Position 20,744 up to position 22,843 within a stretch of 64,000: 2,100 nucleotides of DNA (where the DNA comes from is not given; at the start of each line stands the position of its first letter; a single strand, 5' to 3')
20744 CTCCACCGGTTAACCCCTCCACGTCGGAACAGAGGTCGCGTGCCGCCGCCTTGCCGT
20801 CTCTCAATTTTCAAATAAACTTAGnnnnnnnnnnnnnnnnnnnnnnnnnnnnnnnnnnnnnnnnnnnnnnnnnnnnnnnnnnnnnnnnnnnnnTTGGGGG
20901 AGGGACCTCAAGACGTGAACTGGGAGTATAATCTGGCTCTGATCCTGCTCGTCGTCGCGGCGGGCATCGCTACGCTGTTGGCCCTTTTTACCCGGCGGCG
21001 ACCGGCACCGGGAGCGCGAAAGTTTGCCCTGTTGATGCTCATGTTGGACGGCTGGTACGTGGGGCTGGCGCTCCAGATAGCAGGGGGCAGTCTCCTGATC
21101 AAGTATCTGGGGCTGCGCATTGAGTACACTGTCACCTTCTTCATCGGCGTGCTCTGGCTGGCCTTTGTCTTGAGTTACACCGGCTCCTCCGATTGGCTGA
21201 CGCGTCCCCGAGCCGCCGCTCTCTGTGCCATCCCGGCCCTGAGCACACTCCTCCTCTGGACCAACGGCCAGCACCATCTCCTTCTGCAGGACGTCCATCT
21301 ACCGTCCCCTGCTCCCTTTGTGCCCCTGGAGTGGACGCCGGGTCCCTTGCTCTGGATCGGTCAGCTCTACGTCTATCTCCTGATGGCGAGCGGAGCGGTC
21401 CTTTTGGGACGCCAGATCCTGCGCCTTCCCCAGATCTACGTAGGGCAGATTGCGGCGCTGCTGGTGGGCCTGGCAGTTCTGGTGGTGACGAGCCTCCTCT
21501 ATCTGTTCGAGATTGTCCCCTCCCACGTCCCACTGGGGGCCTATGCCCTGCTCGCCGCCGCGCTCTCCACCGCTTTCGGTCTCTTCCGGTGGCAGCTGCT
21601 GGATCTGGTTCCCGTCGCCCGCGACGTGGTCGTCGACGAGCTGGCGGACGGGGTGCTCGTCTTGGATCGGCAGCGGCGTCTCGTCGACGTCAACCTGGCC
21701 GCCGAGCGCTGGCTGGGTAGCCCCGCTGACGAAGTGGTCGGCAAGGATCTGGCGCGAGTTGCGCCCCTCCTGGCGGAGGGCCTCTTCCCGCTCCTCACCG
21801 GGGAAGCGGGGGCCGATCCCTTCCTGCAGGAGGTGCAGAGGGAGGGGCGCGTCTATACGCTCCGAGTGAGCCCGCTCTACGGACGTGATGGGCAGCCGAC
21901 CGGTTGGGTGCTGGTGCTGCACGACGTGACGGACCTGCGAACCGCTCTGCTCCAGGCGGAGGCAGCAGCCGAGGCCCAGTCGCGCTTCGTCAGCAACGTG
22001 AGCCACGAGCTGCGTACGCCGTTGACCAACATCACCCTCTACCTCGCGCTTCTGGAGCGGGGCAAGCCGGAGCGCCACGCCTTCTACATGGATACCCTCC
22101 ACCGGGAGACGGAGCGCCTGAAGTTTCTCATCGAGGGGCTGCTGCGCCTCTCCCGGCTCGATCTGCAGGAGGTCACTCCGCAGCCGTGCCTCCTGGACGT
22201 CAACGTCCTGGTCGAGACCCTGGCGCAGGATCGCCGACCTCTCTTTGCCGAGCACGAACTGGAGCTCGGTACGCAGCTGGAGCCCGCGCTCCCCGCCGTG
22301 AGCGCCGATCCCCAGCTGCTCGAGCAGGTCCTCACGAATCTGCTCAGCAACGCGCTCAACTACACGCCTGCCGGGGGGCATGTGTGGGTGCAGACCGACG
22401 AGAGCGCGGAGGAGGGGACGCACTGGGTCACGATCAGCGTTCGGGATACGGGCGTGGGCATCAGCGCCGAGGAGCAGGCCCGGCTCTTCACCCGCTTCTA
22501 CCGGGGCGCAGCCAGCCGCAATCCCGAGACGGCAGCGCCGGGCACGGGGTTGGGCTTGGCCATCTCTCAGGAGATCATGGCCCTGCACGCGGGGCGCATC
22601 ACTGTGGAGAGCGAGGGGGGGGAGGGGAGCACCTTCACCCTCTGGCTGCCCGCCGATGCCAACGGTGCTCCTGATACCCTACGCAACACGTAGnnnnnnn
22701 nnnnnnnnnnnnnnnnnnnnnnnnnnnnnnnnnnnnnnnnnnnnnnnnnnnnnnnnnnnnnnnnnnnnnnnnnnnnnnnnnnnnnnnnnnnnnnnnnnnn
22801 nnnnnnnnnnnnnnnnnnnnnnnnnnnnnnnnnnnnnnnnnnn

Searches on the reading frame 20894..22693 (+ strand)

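Call 51: search_protein_families(library=pfam, proteins=[window:20894-22693:+], max_evalue=0.001)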
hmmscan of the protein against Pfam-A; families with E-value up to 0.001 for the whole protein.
window:20894-22693:+ (599 aa): 7 families
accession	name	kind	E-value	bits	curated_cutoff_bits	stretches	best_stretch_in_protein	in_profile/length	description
PF16927.11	HisKA_7TM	-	1.8e-47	162.5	28.6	1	18-240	1-224/224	N-terminal 7TM region of histidine kinase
PF02518.31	HATPase_c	-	1.8e-30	106.1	26.4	1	472-588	2-110/111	Histidine kinase-, DNA gyrase B-, and HSP90-like ATPase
PF00512.31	HisKA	-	8.1e-18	64.7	26.9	1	361-423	1-64/66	His Kinase A (phospho-acceptor) domain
PF08448.16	PAS_4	-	2e-13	51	23.1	1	248-349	2-109/110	PAS fold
PF00989.32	PAS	-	2.6e-09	37.5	22.6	1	244-345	4-113/113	PAS fold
PF13426.13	PAS_9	-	3.2e-06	27.8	27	1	252-347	2-103/103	PAS domain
PF13188.13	PAS_8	-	1.2e-05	25.5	21.8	1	246-292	6-49/65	PAS domain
